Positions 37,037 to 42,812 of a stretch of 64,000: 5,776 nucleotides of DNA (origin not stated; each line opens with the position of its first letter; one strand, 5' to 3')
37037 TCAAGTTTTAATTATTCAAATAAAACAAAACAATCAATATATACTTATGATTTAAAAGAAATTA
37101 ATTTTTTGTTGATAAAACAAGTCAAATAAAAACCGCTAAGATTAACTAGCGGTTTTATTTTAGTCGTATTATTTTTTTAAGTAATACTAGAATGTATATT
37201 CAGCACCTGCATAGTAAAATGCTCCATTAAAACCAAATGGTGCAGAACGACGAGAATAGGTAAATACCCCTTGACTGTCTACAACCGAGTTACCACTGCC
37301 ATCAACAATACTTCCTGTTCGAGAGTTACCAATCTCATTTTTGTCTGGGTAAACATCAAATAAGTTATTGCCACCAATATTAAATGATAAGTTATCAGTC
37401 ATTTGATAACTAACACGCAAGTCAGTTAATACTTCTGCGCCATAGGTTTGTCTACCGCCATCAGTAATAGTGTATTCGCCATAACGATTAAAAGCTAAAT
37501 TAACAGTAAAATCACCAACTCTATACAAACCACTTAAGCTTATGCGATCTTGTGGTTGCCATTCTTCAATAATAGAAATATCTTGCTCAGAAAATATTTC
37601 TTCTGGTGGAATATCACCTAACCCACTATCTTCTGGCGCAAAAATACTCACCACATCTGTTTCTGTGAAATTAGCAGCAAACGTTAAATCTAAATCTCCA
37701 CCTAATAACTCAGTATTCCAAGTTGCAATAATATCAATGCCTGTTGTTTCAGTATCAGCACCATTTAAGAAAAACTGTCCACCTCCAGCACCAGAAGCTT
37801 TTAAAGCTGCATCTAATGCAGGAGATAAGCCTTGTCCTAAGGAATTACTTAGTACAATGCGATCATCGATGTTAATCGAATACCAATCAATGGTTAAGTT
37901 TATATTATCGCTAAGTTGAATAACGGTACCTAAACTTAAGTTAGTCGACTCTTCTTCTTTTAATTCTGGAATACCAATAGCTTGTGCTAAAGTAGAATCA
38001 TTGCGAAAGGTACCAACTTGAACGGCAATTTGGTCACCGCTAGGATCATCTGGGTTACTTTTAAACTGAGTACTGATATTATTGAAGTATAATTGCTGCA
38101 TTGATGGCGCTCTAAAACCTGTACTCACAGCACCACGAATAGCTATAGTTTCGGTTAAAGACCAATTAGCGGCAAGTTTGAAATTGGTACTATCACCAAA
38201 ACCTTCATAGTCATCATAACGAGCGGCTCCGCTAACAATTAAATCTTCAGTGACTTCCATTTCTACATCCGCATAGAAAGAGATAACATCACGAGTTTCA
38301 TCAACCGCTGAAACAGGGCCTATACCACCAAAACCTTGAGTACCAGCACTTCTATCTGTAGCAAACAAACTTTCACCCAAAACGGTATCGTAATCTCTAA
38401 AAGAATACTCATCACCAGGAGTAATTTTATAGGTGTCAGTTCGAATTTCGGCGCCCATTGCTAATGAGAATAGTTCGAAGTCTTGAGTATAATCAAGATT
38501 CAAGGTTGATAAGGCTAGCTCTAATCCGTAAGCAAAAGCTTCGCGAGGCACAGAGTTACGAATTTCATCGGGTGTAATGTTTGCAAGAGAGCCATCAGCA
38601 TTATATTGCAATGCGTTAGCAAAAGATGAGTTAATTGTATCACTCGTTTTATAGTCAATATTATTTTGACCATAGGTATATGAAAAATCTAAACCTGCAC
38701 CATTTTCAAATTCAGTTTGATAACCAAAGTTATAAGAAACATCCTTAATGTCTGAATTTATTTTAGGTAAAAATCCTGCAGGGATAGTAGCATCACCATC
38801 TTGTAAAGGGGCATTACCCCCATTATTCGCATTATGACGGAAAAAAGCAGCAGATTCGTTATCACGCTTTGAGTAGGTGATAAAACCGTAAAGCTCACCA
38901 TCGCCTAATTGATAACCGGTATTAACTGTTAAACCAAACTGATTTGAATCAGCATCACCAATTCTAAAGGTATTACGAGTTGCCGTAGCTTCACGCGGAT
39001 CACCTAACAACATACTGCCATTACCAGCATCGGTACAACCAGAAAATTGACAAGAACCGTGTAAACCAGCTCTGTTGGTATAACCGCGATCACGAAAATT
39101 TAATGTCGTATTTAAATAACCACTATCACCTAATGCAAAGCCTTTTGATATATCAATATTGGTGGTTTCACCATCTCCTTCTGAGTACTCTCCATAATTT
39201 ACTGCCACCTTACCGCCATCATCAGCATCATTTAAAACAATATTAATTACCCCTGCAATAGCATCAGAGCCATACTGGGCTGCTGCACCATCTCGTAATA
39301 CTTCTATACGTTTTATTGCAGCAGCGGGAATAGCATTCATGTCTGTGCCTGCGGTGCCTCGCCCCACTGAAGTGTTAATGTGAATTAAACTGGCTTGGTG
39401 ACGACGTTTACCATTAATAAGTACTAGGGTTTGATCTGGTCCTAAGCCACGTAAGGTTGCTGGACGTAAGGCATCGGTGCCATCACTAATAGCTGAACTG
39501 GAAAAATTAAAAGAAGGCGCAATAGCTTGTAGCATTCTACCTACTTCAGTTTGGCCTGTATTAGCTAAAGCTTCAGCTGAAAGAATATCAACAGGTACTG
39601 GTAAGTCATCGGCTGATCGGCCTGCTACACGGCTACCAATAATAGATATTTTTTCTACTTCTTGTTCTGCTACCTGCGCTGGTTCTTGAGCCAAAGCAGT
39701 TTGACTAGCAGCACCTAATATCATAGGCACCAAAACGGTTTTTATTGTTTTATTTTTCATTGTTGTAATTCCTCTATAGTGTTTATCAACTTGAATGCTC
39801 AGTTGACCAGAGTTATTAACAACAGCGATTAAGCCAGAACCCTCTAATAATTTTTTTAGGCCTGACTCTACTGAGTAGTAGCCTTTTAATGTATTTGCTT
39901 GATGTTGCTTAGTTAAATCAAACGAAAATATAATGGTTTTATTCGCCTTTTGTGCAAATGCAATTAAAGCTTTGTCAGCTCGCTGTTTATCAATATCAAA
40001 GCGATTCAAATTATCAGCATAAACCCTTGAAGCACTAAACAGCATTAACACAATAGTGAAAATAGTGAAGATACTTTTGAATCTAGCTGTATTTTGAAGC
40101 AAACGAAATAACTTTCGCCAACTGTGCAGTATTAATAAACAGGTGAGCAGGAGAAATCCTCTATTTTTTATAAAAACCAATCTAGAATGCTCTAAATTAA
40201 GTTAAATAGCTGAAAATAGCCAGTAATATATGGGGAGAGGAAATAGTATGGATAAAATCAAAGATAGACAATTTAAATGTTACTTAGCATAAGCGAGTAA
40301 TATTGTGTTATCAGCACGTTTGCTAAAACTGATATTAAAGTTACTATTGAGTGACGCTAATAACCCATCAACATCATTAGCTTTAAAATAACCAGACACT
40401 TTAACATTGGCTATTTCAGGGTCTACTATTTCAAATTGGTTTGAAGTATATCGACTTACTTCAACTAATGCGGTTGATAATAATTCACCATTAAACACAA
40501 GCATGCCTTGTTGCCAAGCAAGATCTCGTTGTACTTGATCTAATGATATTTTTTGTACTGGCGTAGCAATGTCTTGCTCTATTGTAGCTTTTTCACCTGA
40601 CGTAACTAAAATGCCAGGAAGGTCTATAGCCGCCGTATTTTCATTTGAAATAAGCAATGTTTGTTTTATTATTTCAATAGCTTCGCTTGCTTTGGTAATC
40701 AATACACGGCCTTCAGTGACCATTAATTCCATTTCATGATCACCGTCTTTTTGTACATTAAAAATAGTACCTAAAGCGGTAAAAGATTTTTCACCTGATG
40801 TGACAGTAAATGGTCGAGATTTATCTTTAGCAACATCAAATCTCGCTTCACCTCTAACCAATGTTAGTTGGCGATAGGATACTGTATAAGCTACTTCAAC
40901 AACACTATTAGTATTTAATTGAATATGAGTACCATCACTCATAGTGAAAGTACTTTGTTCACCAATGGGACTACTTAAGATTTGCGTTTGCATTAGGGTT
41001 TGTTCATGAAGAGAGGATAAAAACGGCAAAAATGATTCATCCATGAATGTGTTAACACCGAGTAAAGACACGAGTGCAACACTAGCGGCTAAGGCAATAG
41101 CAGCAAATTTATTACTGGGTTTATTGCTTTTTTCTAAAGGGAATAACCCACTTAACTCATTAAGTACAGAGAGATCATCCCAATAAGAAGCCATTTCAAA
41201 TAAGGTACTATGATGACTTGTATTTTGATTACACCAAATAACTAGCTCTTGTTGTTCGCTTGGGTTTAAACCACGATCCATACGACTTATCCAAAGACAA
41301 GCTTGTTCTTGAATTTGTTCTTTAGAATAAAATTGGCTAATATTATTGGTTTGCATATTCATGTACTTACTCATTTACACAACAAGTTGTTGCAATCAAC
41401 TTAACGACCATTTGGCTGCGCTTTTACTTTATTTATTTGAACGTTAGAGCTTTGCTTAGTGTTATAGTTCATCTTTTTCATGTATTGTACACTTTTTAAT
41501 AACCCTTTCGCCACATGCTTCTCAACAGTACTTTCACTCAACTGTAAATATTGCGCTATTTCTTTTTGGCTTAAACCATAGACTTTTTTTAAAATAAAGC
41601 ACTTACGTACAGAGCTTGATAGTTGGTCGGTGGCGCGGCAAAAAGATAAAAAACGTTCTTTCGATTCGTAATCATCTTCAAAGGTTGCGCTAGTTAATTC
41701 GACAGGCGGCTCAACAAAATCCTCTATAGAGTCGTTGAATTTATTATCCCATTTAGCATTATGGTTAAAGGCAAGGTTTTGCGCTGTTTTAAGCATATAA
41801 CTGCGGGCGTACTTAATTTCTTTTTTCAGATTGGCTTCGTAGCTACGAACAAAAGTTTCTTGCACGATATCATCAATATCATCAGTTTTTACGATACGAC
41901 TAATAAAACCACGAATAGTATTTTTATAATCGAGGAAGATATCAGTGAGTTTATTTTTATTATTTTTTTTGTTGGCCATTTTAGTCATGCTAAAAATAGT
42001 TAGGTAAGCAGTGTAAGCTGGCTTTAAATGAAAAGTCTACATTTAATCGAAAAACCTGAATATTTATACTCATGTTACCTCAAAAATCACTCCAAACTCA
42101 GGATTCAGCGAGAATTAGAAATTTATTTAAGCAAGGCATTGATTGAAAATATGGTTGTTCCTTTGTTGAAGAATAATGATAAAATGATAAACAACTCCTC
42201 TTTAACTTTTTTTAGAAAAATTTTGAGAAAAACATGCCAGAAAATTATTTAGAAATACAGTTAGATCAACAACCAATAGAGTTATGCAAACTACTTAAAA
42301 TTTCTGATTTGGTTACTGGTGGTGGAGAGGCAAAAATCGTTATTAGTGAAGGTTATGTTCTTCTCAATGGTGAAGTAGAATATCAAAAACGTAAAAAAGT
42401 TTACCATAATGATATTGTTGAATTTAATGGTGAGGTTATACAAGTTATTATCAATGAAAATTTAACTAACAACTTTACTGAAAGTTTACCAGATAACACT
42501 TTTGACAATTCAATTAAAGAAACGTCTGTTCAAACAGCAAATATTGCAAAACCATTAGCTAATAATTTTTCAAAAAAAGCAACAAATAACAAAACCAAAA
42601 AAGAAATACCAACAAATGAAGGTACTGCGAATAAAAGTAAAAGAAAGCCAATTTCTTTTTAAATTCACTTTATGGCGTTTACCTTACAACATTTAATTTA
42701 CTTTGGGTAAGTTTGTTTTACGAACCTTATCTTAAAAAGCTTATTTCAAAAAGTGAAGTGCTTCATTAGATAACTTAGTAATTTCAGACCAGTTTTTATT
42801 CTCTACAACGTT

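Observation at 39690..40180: TonB transducer with a second RBS, ATG and signal peptide after its STN domain: two receptor isoforms from one gene?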

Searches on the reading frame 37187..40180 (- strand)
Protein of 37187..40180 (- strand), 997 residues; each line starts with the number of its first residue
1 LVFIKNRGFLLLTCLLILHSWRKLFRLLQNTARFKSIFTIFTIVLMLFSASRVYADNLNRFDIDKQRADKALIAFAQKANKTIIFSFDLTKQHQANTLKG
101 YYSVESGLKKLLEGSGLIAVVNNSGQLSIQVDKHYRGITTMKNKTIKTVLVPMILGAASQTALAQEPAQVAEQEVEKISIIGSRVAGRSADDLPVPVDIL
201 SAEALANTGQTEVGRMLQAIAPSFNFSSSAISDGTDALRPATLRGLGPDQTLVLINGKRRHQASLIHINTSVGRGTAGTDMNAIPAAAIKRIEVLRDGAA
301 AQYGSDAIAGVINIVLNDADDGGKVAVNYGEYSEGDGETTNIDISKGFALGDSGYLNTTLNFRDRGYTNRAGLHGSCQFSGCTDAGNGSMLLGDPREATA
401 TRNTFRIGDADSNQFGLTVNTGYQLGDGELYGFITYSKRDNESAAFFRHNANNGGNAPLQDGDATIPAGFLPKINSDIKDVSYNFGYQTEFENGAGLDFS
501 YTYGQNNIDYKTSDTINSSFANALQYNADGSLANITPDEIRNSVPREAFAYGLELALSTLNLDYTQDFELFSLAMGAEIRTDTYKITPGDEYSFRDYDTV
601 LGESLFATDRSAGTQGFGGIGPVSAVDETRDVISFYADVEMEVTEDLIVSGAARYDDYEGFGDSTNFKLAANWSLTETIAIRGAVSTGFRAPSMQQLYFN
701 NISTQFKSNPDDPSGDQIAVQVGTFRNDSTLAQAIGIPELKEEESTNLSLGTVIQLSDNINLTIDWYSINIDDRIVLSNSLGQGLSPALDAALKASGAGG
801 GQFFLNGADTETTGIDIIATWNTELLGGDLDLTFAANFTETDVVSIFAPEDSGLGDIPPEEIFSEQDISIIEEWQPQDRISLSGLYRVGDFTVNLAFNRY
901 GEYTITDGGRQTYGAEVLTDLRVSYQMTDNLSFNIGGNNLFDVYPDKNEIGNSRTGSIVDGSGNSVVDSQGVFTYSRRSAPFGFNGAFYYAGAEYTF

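Call 4: search_protein_families(library=pfam, proteins=[window:37187-40180:-], max_evalue=0.01)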
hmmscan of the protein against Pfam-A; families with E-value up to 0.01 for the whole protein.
window:37187-40180:- (997 aa): 3 families
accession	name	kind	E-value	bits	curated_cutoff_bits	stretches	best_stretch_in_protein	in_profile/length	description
PF00593.30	TonB_dep_Rec_b-barrel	-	1.1e-36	128.1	27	1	433-940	8-436/436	TonB dependent receptor-like, beta-barrel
PF07715.20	Plug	-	2.9e-20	73.2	23.9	1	191-311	3-107/107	TonB-dependent Receptor Plug Domain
PF07660.19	STN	-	3.1e-06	27.3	28.4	1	82-129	2-49/52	Secretin and TonB N terminus short domain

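Call 5: find_homologous_proteins(query=window:37187-40180:-, region=1-230)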
Query window:37187-40180:-, residues 1-230 (230 aa): 423 proteins with E <= 0.001 among 2760 candidates; the best 120 are listed.
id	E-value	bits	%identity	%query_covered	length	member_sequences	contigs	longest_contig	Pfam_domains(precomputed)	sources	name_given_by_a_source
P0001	6.3e-108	377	100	80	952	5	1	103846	PF07715.21,PF07660.20,PF00593.31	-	-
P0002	3.9e-101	355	94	80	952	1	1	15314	PF07715.21,PF07660.20,PF00593.31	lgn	-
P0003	8.1e-100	350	94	80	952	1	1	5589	PF07715.21,PF07660.20,PF00593.31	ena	-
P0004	3.3e-94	332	78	93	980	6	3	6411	PF07715.21,PF07660.20,PF00593.31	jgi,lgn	jgi:iron complex outermembrane receptor protein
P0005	5.5e-92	325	88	77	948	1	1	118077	PF07715.21,PF00593.31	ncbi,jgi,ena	-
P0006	7.9e-92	324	90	73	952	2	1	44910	PF07715.21,PF00593.31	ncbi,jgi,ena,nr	ncbi:MAG: TonB-dependent receptor [Colwellia sp.]|nr:TonB-dependent receptor [Colwellia sp.]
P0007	7.9e-92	324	92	73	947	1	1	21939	PF07715.21,PF00593.31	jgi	-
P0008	2.8e-91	322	91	73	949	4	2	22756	PF07715.21,PF00593.31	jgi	-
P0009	1.6e-88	313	91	71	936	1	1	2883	PF07715.21,PF07660.20,PF00593.31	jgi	-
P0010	1.3e-87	310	82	79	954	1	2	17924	PF07715.21,PF00593.31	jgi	-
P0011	4.3e-87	309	82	78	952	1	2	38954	PF07715.21,PF00593.31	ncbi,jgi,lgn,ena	-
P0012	4.3e-87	309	82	78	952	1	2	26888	PF07715.21,PF00593.31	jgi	-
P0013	1.0e-86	308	82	78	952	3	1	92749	PF07715.21,PF00593.31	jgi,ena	-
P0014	7.6e-86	305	83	82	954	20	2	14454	PF07715.21,PF00593.31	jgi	-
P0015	8.9e-85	301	79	77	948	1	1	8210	PF07715.21,PF07660.20,PF00593.31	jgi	jgi:iron complex outermembrane receptor protein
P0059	1.2e-68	249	71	79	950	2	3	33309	PF07715.21,PF00593.31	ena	-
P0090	5.5e-57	211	54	87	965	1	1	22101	PF07715.21,PF07660.20,PF00593.31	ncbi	-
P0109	6.8e-54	200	54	95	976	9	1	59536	PF07715.21,PF00593.31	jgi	-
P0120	3.6e-48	182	53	82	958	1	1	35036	PF07715.21,PF00593.31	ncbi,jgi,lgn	ncbi:MAG: iron complex outermembrane receptor protein [Alteromonadaceae bacterium]|jgi:iron complex 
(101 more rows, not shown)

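Call 25: find_encoding_contigs(protein=P0109, flank=7000, max_places=1)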
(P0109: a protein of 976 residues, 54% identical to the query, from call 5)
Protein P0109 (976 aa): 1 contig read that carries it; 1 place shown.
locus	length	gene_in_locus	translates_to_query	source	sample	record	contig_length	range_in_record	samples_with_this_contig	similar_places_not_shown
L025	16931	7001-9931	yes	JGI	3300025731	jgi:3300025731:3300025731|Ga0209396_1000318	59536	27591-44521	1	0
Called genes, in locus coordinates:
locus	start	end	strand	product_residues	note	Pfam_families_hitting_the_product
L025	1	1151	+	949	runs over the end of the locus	PF12895:ANAPC3 (faint), PF13181:TPR_8 (faint), PF13431:TPR_17 (faint), PF24575:TPR_Slam (faint), PF00515:TPR_1 (faint), PF07719:TPR_2 (faint), PF14559:TPR_19 (weak), PF14559:TPR_19 (weak), +17 more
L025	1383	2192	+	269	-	PF00378:ECH_1, PF16113:ECH_2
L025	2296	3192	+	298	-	PF04055:Radical_SAM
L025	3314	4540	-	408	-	PF03616:Glt_symporter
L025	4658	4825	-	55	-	-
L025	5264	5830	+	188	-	PF04542:Sigma70_r2 (weak), PF08281:Sigma70_r4_2, PF00196:GerE (faint)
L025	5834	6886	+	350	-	PF04773:FecR, PF16344:FecR_C (weak)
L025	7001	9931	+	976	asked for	PF07715:Plug, PF00593:TonB_dep_Rec_b-barrel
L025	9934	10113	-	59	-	-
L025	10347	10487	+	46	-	-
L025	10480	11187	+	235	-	-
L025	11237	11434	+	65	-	-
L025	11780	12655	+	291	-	PF00535:Glycos_transf_2, PF13641:Glyco_tranf_2_3 (weak)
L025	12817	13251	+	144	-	-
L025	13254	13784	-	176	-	PF01316:Arg_repressor, PF02863:Arg_repressor_C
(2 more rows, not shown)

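Call 26: find_encoding_contigs(protein=P0059, flank=7000, max_places=1)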
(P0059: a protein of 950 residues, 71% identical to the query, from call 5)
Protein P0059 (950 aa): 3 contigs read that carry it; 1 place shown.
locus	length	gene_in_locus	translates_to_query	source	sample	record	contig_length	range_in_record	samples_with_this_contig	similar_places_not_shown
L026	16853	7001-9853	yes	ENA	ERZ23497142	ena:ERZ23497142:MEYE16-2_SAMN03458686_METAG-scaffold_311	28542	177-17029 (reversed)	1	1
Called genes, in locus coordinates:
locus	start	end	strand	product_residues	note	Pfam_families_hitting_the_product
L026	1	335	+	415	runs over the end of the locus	PF00270:DEAD, PF04851:ResIII, PF00271:Helicase_C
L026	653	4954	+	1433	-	PF02743:dCache_1, PF00672:HAMP, PF08447:PAS_3, PF00512:HisKA, PF02518:HATPase_c, PF00072:Response_reg, PF01627:Hpt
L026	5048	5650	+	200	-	PF00196:GerE (faint), PF08281:Sigma70_r4_2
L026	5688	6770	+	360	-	PF04773:FecR, PF16344:FecR_C (weak)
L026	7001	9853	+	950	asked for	PF07715:Plug, PF00593:TonB_dep_Rec_b-barrel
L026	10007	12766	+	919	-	PF07715:Plug, PF00593:TonB_dep_Rec_b-barrel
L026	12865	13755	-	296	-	PF01418:HTH_6 (weak), PF01380:SIS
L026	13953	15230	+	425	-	PF00155:Aminotran_1_2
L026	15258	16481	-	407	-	PF04851:ResIII, PF00270:DEAD, PF00271:Helicase_C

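Call 27: find_encoding_contigs(protein=P0090, flank=7000, max_places=1)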
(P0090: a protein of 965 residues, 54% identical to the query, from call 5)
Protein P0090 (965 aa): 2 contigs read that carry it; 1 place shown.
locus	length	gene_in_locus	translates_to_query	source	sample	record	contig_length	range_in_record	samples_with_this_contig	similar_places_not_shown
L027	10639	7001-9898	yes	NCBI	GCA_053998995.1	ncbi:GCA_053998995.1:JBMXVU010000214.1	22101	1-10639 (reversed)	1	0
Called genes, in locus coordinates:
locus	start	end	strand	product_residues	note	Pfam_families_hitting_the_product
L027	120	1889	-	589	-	PF01368:DHH, PF02272:DHHA1, PF17768:RecJ_OB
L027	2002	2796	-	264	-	PF10411:DsbC_N, PF13462:Thioredoxin_4 (faint), PF13098:Thioredoxin_2, PF01323:DSBA (faint)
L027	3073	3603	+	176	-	PF00258:Flavodoxin_1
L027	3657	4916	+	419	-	PF04851:ResIII, PF00270:DEAD, PF00271:Helicase_C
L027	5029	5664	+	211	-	PF04542:Sigma70_r2 (weak), PF08281:Sigma70_r4_2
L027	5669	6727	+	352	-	PF04773:FecR, PF16344:FecR_C (weak)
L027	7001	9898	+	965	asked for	PF07660:STN (weak), PF07715:Plug, PF00593:TonB_dep_Rec_b-barrel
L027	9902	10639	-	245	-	?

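Call 28: find_encoding_contigs(protein=P0120, flank=7000, max_places=1)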
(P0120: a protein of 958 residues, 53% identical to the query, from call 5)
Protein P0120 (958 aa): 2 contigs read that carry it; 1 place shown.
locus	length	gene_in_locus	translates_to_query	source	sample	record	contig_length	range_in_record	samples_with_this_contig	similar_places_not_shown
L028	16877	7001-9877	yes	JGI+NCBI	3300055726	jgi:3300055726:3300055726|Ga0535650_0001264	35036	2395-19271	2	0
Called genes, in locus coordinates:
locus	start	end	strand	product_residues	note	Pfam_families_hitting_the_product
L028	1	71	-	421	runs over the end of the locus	PF01979:Amidohydro_1, PF07969:Amidohydro_3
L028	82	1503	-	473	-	PF01979:Amidohydro_1, PF07969:Amidohydro_3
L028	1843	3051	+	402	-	PF00990:GGDEF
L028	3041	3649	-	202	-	PF01794:Ferric_reduct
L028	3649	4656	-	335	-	PF00174:Oxidored_molyb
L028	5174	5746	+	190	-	PF04542:Sigma70_r2 (faint), PF08281:Sigma70_r4_2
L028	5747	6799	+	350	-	PF04773:FecR, PF16344:FecR_C (weak)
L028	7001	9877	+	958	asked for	PF07715:Plug, PF00593:TonB_dep_Rec_b-barrel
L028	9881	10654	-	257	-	PF03883:H2O2_YaaD, PF21818:DUF6884 (weak)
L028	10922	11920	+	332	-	PF00923:TAL_FSA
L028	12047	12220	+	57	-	PF12065:DUF3545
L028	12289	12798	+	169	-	PF22098:DUF6942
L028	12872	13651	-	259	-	PF00563:EAL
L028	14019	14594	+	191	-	PF12706:Lactamase_B_2 (weak), PF13483:Lactamase_B_3 (weak)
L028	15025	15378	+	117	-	PF13275:S4_2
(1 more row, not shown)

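Call 45: search_protein_families(library=ncbifam, proteins=[window:37187-40180:-, window:37187-39760:-], max_evalue=0.001)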
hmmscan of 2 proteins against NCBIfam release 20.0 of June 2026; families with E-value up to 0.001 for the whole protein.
window:37187-40180:- (997 aa): 18 families
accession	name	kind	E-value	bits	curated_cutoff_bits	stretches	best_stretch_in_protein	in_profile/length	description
NF010048.1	PRK13524.1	subfamily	1.5e-28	99.7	493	2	195-343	55-207/744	FepA family TonB-dependent siderophore receptor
NF010051.0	PRK13528.1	subfamily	7.3e-25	87.3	583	2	186-345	43-205/727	FepA family TonB-dependent siderophore receptor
NF010010.0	PRK13483.1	equivalog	2.2e-24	85.5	927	2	148-317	8-163/660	ligand-gated channel protein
TIGR01785.1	TonB-hemin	subfamily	4.3e-24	85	316.85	1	188-942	13-651/677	TonB-dependent heme/hemoglobin receptor family protein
TIGR01786.1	TonB-hemlactrns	subfamily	2.2e-22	79.2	323.75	1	241-942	64-683/719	TonB-dependent hemoglobin/transferrin/lactoferrin family receptor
NF010038.0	PRK13513.1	equivalog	8.1e-21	74.2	942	2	156-326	18-174/659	ligand-gated channel protein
NF010012.0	PRK13486.1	equivalog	4.5e-20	71.6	924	2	197-367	46-206/696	TonB-dependent receptor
NF010011.0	PRK13484.1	equivalog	1.5e-19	69.7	1197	2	171-318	26-160/682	IreA family TonB-dependent siderophore receptor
TIGR01779.1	TonB-B12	equivalog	6.4e-19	67.9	599.7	2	175-371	28-206/614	TonB-dependent vitamin B12 receptor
NF050067.1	TonBEntbctnRecCfrA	equivalog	6.6e-18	64.4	1200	2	177-328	27-169/698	TonB-dependent ferric enterobactin receptor CfrA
NF007478.2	PRK10064.1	equivalog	8.1e-18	64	745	2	152-317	6-158/663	catecholate siderophore receptor CirA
NF007926.1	PRK10641.1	equivalog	2.3e-17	62.8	836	2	156-332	9-171/617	TonB-dependent vitamin B12 receptor BtuB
TIGR01783.1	TonB-siderophor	subfamily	2.5e-12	46.3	223.5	1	194-365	3-153/649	TonB-dependent siderophore receptor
NF041676.1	FecA_OM_dicitr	equivalog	2.4e-10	39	1100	1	42-162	13-128/773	TonB-dependent Fe(3+) dicitrate receptor FecA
TIGR01776.1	TonB-tbp-lbp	subfamily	2.8e-07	28.8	468.8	1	667-820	644-772/946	lactoferrin/transferrin family TonB-dependent receptor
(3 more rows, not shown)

window:37187-39760:- (857 aa): 17 families
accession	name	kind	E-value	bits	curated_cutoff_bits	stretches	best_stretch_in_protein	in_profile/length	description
NF010048.1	PRK13524.1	subfamily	9.4e-29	100.4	493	2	56-204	56-208/744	FepA family TonB-dependent siderophore receptor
NF010051.0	PRK13528.1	subfamily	4.5e-25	88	583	2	57-205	53-205/727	FepA family TonB-dependent siderophore receptor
NF010010.0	PRK13483.1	equivalog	1.3e-24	86.2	927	2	8-177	8-163/660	ligand-gated channel protein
TIGR01785.1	TonB-hemin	subfamily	3.6e-24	85.2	316.85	1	48-802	13-651/677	TonB-dependent heme/hemoglobin receptor family protein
TIGR01786.1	TonB-hemlactrns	subfamily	1.6e-22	79.7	323.75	1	101-802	64-683/719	TonB-dependent hemoglobin/transferrin/lactoferrin family receptor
NF010038.0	PRK13513.1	equivalog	5e-21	74.9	942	2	18-186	20-174/659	ligand-gated channel protein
NF010012.0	PRK13486.1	equivalog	2.8e-20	72.2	924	2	57-227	46-206/696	TonB-dependent receptor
NF010011.0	PRK13484.1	equivalog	8.7e-20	70.5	1197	2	31-178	26-160/682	IreA family TonB-dependent siderophore receptor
TIGR01779.1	TonB-B12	equivalog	3.3e-19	68.9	599.7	2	35-231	28-206/614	TonB-dependent vitamin B12 receptor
NF050067.1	TonBEntbctnRecCfrA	equivalog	2.4e-18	65.8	1200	2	37-188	27-169/698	TonB-dependent ferric enterobactin receptor CfrA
NF007478.2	PRK10064.1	equivalog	4.5e-18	64.9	745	2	12-177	6-158/663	catecholate siderophore receptor CirA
NF007926.1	PRK10641.1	equivalog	1.3e-17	63.6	836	2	16-192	9-171/617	TonB-dependent vitamin B12 receptor BtuB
TIGR01783.1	TonB-siderophor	subfamily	1.1e-12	47.4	223.5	1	54-225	3-153/649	TonB-dependent siderophore receptor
NF053590.1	TonB_dep_TOL0244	equivalog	1.6e-07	30.3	645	1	140-191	103-156/604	TOL_0244 family TonB-dependent receptor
TIGR01776.1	TonB-tbp-lbp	subfamily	1.9e-07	29.4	468.8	1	527-680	644-772/946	lactoferrin/transferrin family TonB-dependent receptor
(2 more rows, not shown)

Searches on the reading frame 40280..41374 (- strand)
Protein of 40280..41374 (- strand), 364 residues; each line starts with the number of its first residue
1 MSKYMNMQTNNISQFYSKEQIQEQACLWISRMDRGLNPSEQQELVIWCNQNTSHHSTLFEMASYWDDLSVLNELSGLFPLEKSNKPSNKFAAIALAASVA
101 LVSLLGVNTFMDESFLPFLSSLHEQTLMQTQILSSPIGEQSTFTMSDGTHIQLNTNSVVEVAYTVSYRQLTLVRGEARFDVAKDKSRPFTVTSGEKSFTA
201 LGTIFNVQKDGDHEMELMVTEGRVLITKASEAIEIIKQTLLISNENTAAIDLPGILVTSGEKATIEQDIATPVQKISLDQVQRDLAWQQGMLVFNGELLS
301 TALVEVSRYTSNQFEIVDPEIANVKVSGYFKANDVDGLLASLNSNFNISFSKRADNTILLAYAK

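Call 4: search_protein_families(library=pfam, proteins=[window:40280-41374:-], max_evalue=0.01)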
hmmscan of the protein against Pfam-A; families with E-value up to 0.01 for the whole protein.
window:40280-41374:- (364 aa): 2 families
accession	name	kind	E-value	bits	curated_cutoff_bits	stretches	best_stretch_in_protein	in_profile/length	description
PF04773.18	FecR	-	5.9e-19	68.8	24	1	135-224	5-96/97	FecR protein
PF16344.10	FecR_C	-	0.0003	21.2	24.4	1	292-359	2-69/70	FecR, C-terminal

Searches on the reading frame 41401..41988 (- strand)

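Call 4: search_protein_families(library=pfam, proteins=[window:41401-41988:-], max_evalue=0.01)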
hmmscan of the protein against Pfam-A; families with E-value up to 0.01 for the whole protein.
window:41401-41988:- (195 aa): 12 families
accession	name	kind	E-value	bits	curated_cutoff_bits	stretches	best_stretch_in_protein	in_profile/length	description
PF08281.18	Sigma70_r4_2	-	2.6e-12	46.6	25.7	1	119-165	7-53/54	Sigma-70, region 4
PF04545.22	Sigma70_r4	-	2.6e-05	24.1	24.1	1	121-165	3-47/50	Sigma-70, region 4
PF00196.25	GerE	-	2.8e-05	24.1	23.5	1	129-161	7-40/57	Bacterial regulatory proteins, luxR family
PF04542.20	Sigma70_r2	-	9e-05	22.6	24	1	18-76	2-64/71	Sigma-70 region 2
PF14493.12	HTH_40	-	0.0001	23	27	1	138-165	12-39/89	Helix-turn-helix domain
PF12728.13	HTH_17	-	0.00026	21.6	27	1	139-167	2-30/51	Helix-turn-helix domain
PF07638.17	Sigma70_ECF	-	0.0018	18.7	21.1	1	122-159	135-172/185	ECF sigma factor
PF11527.13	ARL2_Bind_BART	-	0.0022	18.6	23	0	7-58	36-84/116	The ARF-like 2 binding protein BART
PF13384.12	HTH_23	-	0.0027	17.9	24.6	1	132-157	10-36/50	Homeodomain-like domain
PF08279.18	HTH_11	-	0.0077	16.5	25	0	136-160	14-37/55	HTH domain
PF13936.12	HTH_38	-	0.009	16.2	27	0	138-161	20-43/44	Helix-turn-helix domain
PF20432.4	Xre-like-HTH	-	0.0096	16.6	25.8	0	135-163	20-49/63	Antitoxin Xre-like helix-turn-helix domain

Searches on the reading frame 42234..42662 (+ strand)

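Call 43: search_protein_families(library=pfam, proteins=[window:42234-42662:+], max_evalue=0.001)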
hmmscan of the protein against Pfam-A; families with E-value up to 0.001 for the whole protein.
window:42234-42662:+ (142 aa): 1 family
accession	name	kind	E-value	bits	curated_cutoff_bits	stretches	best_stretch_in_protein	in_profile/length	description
PF13275.11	S4_2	-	2.9e-23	82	24.6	1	8-71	1-64/65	S4 domain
